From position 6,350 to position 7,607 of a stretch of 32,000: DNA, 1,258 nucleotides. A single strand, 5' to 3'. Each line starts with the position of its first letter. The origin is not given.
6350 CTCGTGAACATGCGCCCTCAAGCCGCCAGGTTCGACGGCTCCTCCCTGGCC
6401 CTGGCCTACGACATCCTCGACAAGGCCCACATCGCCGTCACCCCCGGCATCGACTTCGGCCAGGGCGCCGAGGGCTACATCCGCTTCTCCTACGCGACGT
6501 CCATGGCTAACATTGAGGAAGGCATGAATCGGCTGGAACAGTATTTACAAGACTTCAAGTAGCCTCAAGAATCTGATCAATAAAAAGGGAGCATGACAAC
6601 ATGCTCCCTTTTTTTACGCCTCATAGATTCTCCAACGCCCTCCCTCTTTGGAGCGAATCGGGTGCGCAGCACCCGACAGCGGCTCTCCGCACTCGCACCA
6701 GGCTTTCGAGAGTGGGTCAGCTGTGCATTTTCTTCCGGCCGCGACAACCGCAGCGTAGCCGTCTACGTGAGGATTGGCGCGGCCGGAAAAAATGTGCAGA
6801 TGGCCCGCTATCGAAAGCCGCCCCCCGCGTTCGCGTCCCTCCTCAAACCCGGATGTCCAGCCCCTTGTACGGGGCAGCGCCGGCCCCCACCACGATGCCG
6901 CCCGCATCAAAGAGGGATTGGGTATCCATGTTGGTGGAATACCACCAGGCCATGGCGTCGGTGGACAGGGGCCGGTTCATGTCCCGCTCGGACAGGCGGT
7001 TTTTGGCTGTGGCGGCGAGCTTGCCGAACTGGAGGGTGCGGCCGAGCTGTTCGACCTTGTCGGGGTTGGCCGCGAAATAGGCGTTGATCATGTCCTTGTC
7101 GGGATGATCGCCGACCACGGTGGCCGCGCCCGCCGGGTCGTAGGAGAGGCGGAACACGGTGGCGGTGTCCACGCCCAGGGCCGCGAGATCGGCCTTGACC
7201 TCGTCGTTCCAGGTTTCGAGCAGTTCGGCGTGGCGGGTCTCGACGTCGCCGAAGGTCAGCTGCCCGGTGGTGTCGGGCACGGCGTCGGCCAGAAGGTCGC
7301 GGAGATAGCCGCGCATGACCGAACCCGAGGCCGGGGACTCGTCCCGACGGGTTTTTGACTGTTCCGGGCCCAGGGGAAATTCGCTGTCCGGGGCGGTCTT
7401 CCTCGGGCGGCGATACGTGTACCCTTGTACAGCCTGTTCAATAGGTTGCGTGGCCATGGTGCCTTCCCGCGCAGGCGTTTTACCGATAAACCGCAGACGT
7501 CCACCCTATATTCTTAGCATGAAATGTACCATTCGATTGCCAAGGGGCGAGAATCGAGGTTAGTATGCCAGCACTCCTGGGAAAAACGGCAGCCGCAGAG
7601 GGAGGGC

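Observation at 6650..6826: A 177-nt repeat folding into a 40-bp hairpin whose wobble pairs are all strand-specific G-U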

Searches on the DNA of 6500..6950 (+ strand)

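Call 9: search_rna_families(source=window, start=6500, end=6950, threshold=evalue, max_evalue=10)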
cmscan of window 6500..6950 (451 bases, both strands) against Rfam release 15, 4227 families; matches with E-value up to 10: 15.
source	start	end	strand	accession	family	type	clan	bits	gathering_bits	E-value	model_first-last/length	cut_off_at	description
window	6583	6616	+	RF04343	Plastid-psbA-2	Cis-reg;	CL00153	24.1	55.8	0.026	1-60/60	no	Plastid-psbA-2 3UTR RNA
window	6716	6804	+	RF04011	mir-8515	Gene; miRNA;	-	22.7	100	0.066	1-92/92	no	mir-8515 microRNA precursor family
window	6582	6613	-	RF03831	mir-627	Gene; miRNA;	-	22.2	86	0.02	29-60/87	no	mir-627 microRNA precursor family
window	6575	6624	-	RF02066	STnc320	Gene; sRNA;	-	21.8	50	0.092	1-55/55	no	Salmonella enterica sRNA STnc320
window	6730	6791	-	RF04011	mir-8515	Gene; miRNA;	-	21.7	100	0.12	1-92/92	no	mir-8515 microRNA precursor family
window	6583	6616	+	RF02066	STnc320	Gene; sRNA;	-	17.4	50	1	20-51/55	no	Salmonella enterica sRNA STnc320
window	6648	6701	-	RF03808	mir-3957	Gene; miRNA;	-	16.5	84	2.9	1-77/77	no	mir-3957 microRNA precursor family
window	6545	6616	+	RF01403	STnc290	Gene; sRNA;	-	15.8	60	4.4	1-65/65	no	STnc290 Hfq binding RNA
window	6567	6652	+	RF02629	RmaA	Gene; sRNA;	-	15.5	57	5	1-113/113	no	Regulator of motility and amylovoran A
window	6580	6615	+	RF04296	mir-485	Gene; miRNA;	CL00149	15.2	70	2.7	1-73/73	no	mir-485 microRNA precursor family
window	6611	6633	+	RF02753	ES173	Gene; sRNA;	-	15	90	4.2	1-64/64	no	ES173 sRNA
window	6500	6614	+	RF02376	antisense_SR1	Gene; sRNA;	-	14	45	2.2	113-210/210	5'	SR1 sRNA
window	6538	6613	+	RF04180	BTnc231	Gene; sRNA;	-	13.6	80.4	3.1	1-154/154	no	Bacteroides sRNA BTnc231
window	6512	6599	-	RF01185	snR75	Gene; snRNA; snoRNA; CD-box;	CL00045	11.7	40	6.3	1-88/88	no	Small nucleolar RNA snR75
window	6512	6644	+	RF01891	TUG1_3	Gene; lncRNA;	-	9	90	9.7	121-236/236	no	Taurine upregulated gene 1 conserved region 3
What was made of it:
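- On Group II intron (class C): There were no Intron_gpII or group-II-D1D4 matches at E <= 10 (call 9).
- Closest known: Class C bacterial group II introns. Different: There are no Rfam group II hits even at E <= 10 (call 9).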

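Call 10: search_dna_similar(query=window:6645-6830:+, collection=plasmids, mode=distant, max_evalue=0.01)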
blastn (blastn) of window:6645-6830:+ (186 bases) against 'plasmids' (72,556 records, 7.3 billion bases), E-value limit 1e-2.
No match.

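Call 11: search_dna_similar(query=window:6645-6830:+, collection=phages, mode=distant, max_evalue=0.01)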
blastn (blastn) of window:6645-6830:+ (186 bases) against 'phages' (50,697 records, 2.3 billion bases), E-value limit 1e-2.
No match.
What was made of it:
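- Tried and rejected: The element has no match in the plasmid and phage collections (calls 10, 11).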

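Call 53: build_rna_model(alignment_id=A2, structure=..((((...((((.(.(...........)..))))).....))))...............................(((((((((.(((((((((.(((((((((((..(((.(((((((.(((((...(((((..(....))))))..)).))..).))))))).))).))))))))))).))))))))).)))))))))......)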
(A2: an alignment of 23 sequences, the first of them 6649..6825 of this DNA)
Model R1 built from alignment A2 (23 sequences, 207 columns); structure: as given.
model positions 181; base pairs 60; branch points 1; effective number of sequences 0.96; information 0.59 bits per position. Calibrated on 0.2 Mb of random sequence (short: E-values are rough).
structure used (alignment columns):
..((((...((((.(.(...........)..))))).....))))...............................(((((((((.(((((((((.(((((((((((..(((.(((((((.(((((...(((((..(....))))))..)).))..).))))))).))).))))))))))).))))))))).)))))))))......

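Call 54: search_with_rna_model(model_id=R1, sources=[window, L079, L080, L081, L082, L007, L008, L009, L010, L011, L014, L016, L017, L018, L020, L022, L025, L027, L029, L031, L034, L036, L038, L039, L041, L042, L043, L044, L045, L046, L051, L052, L061, L063, L065, L066, L072, L073], max_evalue=1)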
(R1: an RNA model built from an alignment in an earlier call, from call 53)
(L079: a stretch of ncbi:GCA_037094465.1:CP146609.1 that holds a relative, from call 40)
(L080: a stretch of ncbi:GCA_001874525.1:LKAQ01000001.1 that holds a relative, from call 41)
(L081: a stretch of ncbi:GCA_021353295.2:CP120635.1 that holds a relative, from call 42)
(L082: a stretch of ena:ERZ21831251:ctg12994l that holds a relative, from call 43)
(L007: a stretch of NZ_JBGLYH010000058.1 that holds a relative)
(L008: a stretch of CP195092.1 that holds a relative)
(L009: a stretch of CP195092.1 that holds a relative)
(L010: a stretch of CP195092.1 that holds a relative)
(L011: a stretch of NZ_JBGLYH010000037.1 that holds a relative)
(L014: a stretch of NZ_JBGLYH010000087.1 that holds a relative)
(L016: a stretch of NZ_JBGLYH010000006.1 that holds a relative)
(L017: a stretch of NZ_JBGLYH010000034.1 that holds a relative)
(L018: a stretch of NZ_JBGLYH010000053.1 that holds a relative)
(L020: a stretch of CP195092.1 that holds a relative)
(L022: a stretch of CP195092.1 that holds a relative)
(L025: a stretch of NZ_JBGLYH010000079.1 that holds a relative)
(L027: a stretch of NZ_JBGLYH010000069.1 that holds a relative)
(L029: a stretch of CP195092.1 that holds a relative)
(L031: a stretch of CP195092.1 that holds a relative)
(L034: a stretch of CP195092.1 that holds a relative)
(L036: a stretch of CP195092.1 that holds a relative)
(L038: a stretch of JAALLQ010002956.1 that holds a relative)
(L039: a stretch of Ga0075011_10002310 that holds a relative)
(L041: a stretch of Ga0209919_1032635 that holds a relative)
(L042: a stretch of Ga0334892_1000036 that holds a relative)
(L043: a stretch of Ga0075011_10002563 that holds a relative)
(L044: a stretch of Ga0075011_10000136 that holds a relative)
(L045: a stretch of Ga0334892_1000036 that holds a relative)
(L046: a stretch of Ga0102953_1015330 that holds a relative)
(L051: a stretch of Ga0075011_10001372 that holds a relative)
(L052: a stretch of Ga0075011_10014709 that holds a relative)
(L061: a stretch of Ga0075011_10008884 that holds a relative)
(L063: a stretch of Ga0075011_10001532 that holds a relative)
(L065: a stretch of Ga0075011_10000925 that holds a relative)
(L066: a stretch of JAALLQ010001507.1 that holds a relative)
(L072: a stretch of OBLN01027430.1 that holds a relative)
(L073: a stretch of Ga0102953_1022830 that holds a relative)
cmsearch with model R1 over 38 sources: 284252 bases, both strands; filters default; matches with E-value up to 1: 99.
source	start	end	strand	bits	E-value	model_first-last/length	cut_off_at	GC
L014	4670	4850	-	210.8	1.7e-45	1-181/181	no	0.64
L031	2409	2588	+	207.9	8e-45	1-181/181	no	0.63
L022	3952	4132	+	207.8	8.1e-45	1-181/181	no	0.63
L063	12145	12324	-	204.8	4e-44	1-181/181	no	0.62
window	30903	31078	-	204.6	4.3e-44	1-181/181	no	0.64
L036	2995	3170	+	204.1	5.7e-44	1-181/181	no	0.65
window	6649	6824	+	202.4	1.4e-43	1-181/181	no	0.64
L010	1621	1801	-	201.9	1.8e-43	1-181/181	no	0.65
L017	3557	3738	-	201.3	2.4e-43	1-181/181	no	0.62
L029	6962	7142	+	200.6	3.5e-43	1-181/181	no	0.61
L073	1990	2170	+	200.1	4.5e-43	1-181/181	no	0.64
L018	202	381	+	199.5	6.3e-43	1-181/181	no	0.61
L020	6780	6959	-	199.3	6.9e-43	1-181/181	no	0.58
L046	2175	2356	-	199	7.9e-43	1-181/181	no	0.63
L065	8604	8785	-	192.2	2.7e-41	1-181/181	no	0.62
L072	921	1100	-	190.9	5.5e-41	1-181/181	no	0.58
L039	5149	5333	+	182.7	3.9e-39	1-181/181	no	0.59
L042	2136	2314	+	182.1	5.4e-39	1-181/181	no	0.64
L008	4599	4780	-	180.7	1.1e-38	1-181/181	no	0.61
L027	880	1113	+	178.8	3e-38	1-181/181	no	0.62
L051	9545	9738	-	177.5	5.8e-38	1-181/181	no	0.61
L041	943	1124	-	175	2.1e-37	1-181/181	no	0.62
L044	4487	4683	-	167.7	9.8e-36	1-181/181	no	0.62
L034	1834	2014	-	164.1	6.3e-35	1-181/181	no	0.59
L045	936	1121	+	158.6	1.1e-33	1-181/181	no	0.59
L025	7050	7287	-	153.6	1.5e-32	1-181/181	no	0.64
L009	5656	5889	-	148.9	1.7e-31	1-181/181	no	0.63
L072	867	1048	+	148.6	2e-31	1-181/181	no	0.6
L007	1961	2167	-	142.3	5.2e-30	1-181/181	no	0.64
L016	6890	7127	-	141.1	9.6e-30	1-181/181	no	0.62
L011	1057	1227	-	131.8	1.2e-27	1-181/181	no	0.62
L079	3742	3913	+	121.6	2.5e-25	1-181/181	no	0.6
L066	40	161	+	116.5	3.6e-24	56-176/181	no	0.59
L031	1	223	+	113.3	1.9e-23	26-181/181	5'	0.61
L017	1454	1636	+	111.1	6e-23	1-181/181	no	0.65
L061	4894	5015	-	105.2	1.3e-21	62-181/181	5'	0.64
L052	3652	3773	-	104.9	1.5e-21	62-181/181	5'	0.64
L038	86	257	+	103.9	2.6e-21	1-181/181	no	0.63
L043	31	208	+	100.7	1.3e-20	1-181/181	no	0.61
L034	1839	1957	+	100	1.9e-20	58-176/181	no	0.6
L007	4802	4978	+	97.7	6.3e-20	1-181/181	no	0.6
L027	3349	3529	-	70.6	8.4e-14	1-181/181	no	0.61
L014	4621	4798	+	69.7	1.3e-13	1-181/181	no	0.54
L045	992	1168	-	69.5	1.5e-13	1-181/181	no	0.56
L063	12391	12464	+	69.4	1.6e-13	1-75/181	3'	0.65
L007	1958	2084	+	68.4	2.6e-13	50-176/181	no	0.6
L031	2460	2638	-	68.3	2.7e-13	1-181/181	no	0.59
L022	4009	4127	-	66.6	6.7e-13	58-176/181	no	0.61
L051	9510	9675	+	66.3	7.9e-13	1-181/181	no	0.57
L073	2042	2222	-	65.9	9.7e-13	1-181/181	no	0.6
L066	37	224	-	65.4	1.2e-12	1-181/181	no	0.63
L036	3042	3203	-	65.4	1.2e-12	1-181/181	no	0.62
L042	2189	2309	-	64.4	2.1e-12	58-176/181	no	0.62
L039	5203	5365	-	64.4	2.2e-12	1-181/181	no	0.59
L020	6742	6908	+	63.9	2.7e-12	1-181/181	no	0.57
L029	7014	7186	-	63.7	3.1e-12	1-181/181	no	0.58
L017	3513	3685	+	62.8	4.9e-12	1-181/181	no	0.58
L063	12150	12268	+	62.2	6.5e-12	58-176/181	no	0.61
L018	253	427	-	62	7.3e-12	1-181/181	no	0.57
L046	2180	2299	+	60.4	1.7e-11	58-176/181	no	0.59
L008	4604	4722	+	58.7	4e-11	58-176/181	no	0.61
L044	4492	4614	+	58.1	5.5e-11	58-176/181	no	0.56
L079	3783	3948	-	56.1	1.6e-10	1-181/181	no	0.62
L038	126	312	-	55.9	1.8e-10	1-181/181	no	0.63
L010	1594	1749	+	55.5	2.2e-10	1-181/181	no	0.63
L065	8572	8733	+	54.1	4.4e-10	1-181/181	no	0.59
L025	7017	7232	+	53.5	6.1e-10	1-181/181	no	0.62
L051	13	188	-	52.9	8.2e-10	1-181/181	no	0.64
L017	1506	1702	-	48.8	7.1e-09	1-181/181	no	0.61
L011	1068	1174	+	48.3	9.4e-09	64-170/181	no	0.62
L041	886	1073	+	47.8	1.2e-08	1-181/181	no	0.61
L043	2083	2177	-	47.7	1.3e-08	1-181/181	no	0.61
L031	40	264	-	44.2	7.8e-08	1-181/181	no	0.56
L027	931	1134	-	41.3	3.6e-07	1-181/181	no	0.6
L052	3597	3773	+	41.1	3.9e-07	1-172/181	3'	0.63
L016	6845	7072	+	40.6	4.9e-07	1-181/181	no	0.58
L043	78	261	-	35.4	7.4e-06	1-181/181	no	0.61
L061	4837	5015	+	35.2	8.5e-06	1-172/181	3'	0.62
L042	1887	1951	+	34.8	1e-05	1-181/181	no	0.65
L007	4649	4785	+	34.7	1.1e-05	1-181/181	no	0.64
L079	3653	3687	+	34.6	1.1e-05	3-37/181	no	0.71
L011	1282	1316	-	34.6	1.1e-05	3-37/181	no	0.71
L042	2053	2117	+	32.6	3.3e-05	1-181/181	no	0.63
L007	4854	4972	-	31.6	5.3e-05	59-175/181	no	0.61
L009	5661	5833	+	29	0.00021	58-176/181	no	0.61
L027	3291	3478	+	28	0.00036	1-181/181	no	0.61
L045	557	673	+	26.5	0.00076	1-181/181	no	0.68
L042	1970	2034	+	26.1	0.00095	1-181/181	no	0.63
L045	840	909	+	24.3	0.0024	1-181/181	no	0.7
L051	1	141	+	21.3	0.012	38-181/181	5'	0.67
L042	1804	1868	+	21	0.014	1-181/181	no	0.62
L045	746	813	+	20.3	0.02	1-181/181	no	0.68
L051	872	909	-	19.3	0.033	99-136/181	no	0.71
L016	7138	7241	+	15.3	0.27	1-181/181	no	0.62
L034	1985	2061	+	14.7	0.36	1-181/181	no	0.55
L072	817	904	-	13.9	0.54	1-181/181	no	0.62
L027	6452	6518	+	13.7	0.59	60-174/181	no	0.78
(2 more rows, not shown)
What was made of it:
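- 6649..6826 (+): Copy A of the repeat (modules A + B), without R2 or T modules. Covariance-model hit at 202 bits in sense against 70 bits in antisense (call 54).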

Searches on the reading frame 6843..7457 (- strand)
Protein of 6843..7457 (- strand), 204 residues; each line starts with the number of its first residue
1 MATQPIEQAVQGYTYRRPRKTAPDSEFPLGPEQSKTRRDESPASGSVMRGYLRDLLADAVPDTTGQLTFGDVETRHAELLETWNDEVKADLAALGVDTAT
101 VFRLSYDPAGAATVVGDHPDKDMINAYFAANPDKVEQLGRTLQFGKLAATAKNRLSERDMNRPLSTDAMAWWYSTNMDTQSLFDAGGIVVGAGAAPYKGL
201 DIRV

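Call 12: search_protein_families(library=pfam, proteins=[window:6843-7457:-])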
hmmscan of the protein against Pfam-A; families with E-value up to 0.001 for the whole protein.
window:6843-7457:- (204 aa): 0 families

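Call 39: find_homologous_proteins(query=window:6843-7457:-, max_evalue=1e-20)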
Query window:6843-7457:- (204 aa): 35 proteins with E <= 1e-20 among 2113 candidates.
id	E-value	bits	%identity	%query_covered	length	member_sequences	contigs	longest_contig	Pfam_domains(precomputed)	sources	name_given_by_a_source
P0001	1.8e-131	454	100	100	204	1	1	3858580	-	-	-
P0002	2.6e-107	375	81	100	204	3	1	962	-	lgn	-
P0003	1.2e-106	373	82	100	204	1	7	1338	-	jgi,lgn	jgi:hypothetical protein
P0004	2.6e-106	372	81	100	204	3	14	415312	-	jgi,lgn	jgi:hypothetical protein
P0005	2.3e-105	369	80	100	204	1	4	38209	-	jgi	jgi:hypothetical protein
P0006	1.4e-103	363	80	100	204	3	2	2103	-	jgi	jgi:hypothetical protein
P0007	1.0e-102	360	80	100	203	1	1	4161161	-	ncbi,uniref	ncbi:hypothetical protein [Pseudodesulfovibrio methanolicus]|uniref:Uncharacterized protein n=1 Tax=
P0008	7.2e-102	357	77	100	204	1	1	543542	-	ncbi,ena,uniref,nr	ncbi:hypothetical protein [uncultured Pseudodesulfovibrio sp.]|uniref:hypothetical protein n=1 Tax=u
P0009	6.2e-101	354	78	100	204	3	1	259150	-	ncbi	-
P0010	1.0e-100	354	79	100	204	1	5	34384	-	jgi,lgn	jgi:hypothetical protein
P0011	6.4e-100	351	78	100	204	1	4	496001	-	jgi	jgi:hypothetical protein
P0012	7.0e-100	351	78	100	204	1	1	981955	-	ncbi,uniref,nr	ncbi:hypothetical protein BerOc1_00687 [Pseudodesulfovibrio hydrargyri]|uniref:Uncharacterized prote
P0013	3.0e-99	349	75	100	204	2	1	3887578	-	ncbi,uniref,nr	ncbi:hypothetical protein LF599_12770 [Pseudodesulfovibrio thermohalotolerans]|uniref:hypothetical p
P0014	1.1e-98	347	75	100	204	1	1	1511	-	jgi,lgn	jgi:hypothetical protein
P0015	1.4e-98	347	76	100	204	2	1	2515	-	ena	-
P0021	3.1e-90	319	69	100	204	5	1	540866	-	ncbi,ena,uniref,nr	ncbi:hypothetical protein [Pseudodesulfovibrio indicus]|uniref:hypothetical protein n=1 Tax=Pseudode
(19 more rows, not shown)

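Call 40: find_encoding_contigs(protein=P0007, flank=3000, max_places=2)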
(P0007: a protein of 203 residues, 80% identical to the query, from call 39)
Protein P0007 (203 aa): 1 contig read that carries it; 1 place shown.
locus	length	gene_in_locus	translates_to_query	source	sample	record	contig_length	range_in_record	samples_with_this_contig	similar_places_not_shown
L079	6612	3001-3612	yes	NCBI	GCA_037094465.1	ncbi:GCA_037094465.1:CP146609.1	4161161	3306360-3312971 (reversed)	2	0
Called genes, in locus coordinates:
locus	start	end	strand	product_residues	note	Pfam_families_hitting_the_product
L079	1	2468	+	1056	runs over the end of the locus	PF00873:ACR_tran, PF03176:MMPL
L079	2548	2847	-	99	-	PF10719:ComFB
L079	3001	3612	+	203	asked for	-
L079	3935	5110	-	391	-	PF00155:Aminotran_1_2, PF01212:Beta_elim_lyase, PF01041:DegT_DnrJ_EryC1, PF01053:Cys_Met_Meta_PP (weak)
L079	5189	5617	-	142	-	PF00254:FKBP_C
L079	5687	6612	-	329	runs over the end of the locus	PF00579:tRNA-synt_1b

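Call 41: find_encoding_contigs(protein=P0012, flank=3000, max_places=2)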
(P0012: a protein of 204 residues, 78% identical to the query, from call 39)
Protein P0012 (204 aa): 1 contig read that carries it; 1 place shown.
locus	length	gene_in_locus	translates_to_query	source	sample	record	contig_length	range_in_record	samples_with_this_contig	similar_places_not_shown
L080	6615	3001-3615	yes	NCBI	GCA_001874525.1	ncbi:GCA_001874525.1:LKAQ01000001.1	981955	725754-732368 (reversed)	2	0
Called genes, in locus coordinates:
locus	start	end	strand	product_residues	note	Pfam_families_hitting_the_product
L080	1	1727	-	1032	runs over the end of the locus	PF13604:AAA_30 (faint), PF27218:MJ0043_C, PF00580:UvrD-helicase, PF13245:AAA_19, PF00580:UvrD-helicase, PF13361:UvrD_C, PF13538:UvrD_C_2 (faint)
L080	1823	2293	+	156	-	PF22381:Staph_reg_Sar_Rot (faint), PF12802:MarR_2, PF01047:MarR, PF13463:HTH_27 (weak)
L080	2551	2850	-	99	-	PF10719:ComFB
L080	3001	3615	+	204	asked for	-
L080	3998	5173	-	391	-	PF00155:Aminotran_1_2, PF01041:DegT_DnrJ_EryC1 (weak), PF01212:Beta_elim_lyase (weak), PF01053:Cys_Met_Meta_PP (weak)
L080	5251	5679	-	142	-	PF00254:FKBP_C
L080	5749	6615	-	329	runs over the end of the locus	PF00579:tRNA-synt_1b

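Call 42: find_encoding_contigs(protein=P0013, flank=3000, max_places=2)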
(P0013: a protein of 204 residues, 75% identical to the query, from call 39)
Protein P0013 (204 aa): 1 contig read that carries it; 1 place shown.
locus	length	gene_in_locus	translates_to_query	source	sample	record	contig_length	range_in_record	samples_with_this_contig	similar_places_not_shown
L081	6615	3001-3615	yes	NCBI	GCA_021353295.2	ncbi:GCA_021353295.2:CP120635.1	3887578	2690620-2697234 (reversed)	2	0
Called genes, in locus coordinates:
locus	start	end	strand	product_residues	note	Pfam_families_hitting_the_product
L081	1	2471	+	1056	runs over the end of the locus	PF00873:ACR_tran, PF03176:MMPL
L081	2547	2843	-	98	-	PF10719:ComFB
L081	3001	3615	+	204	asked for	-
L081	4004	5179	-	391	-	PF00155:Aminotran_1_2, PF01041:DegT_DnrJ_EryC1, PF01212:Beta_elim_lyase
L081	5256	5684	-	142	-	PF00254:FKBP_C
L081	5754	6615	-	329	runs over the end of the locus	PF00579:tRNA-synt_1b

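Call 43: find_encoding_contigs(protein=P0021, flank=3000, max_places=2)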
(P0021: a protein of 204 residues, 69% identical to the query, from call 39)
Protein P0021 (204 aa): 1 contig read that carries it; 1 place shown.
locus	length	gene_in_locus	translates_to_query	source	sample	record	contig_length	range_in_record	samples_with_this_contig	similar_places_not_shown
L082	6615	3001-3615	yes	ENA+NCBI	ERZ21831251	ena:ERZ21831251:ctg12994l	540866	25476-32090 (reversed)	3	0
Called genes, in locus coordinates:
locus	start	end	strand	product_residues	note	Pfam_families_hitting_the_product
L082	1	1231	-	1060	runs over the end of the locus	PF03797:Autotransporter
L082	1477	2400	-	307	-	-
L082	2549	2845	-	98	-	PF10719:ComFB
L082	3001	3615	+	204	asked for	-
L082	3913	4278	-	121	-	PF00155:Aminotran_1_2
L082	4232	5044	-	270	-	PF00155:Aminotran_1_2, PF01212:Beta_elim_lyase, PF01041:DegT_DnrJ_EryC1, PF01053:Cys_Met_Meta_PP (weak)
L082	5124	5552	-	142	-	PF00254:FKBP_C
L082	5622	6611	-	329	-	PF00579:tRNA-synt_1b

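Call 59: find_encoding_contigs(protein=P0001, flank=500, max_places=2)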
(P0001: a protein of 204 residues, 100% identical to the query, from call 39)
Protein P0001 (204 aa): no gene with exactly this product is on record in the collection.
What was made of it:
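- Tried and rejected: The window's own genome record could not be retrieved (call 59).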
